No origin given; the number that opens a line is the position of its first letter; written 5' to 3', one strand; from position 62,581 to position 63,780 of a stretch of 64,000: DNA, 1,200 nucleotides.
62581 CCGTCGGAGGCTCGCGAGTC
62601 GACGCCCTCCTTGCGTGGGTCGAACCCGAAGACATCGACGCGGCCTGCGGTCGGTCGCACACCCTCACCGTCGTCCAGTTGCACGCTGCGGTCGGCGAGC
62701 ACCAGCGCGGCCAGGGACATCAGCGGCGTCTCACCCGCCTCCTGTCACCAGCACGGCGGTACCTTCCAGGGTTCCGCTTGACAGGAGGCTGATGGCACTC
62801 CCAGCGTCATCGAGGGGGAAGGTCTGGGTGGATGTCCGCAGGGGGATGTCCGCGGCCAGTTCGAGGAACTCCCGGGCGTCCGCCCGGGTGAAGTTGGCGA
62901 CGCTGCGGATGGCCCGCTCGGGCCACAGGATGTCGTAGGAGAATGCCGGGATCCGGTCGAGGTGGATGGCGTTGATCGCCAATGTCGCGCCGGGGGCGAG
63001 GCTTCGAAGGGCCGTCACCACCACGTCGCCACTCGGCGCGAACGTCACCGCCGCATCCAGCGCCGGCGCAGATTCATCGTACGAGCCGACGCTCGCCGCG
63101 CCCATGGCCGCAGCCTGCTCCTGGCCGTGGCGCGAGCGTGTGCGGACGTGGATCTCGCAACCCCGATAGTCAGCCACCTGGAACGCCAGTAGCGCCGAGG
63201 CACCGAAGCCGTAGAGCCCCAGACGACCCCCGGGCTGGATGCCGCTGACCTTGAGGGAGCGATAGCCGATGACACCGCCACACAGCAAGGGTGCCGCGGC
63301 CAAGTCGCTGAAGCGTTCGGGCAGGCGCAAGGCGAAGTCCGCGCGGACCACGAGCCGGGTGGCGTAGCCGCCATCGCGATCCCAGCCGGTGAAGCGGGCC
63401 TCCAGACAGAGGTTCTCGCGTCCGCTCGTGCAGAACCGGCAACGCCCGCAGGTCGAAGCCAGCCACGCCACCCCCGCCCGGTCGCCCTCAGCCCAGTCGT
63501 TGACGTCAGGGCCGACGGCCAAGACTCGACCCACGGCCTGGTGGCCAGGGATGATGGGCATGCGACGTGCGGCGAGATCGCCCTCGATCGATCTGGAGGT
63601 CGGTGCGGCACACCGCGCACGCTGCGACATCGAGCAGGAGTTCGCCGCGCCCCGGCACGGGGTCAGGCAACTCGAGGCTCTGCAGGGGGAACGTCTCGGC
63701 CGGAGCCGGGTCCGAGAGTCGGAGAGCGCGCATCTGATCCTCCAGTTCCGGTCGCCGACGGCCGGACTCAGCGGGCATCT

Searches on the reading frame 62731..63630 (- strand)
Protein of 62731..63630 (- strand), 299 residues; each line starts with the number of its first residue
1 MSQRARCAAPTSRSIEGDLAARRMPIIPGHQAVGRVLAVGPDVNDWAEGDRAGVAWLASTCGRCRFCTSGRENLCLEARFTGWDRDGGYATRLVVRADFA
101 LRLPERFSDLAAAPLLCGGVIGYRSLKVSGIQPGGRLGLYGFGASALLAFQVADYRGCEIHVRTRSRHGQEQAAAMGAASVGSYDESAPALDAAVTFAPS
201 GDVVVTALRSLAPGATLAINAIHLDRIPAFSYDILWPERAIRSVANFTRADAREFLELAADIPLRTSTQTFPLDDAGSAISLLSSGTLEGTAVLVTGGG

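Call 51: search_protein_families(library=pfam, proteins=[window:62731-63630:-], max_evalue=0.001)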
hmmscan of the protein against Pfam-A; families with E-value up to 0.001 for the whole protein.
window:62731-63630:- (299 aa): 2 families
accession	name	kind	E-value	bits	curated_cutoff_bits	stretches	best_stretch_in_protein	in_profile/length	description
PF08240.17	ADH_N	-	1.5e-19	70.6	23.5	1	15-105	23-104/104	Alcohol dehydrogenase GroES-like domain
PF00107.32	ADH_zinc_N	-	3.2e-06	27.6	31.8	1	147-260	4-128/129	Zinc-binding dehydrogenase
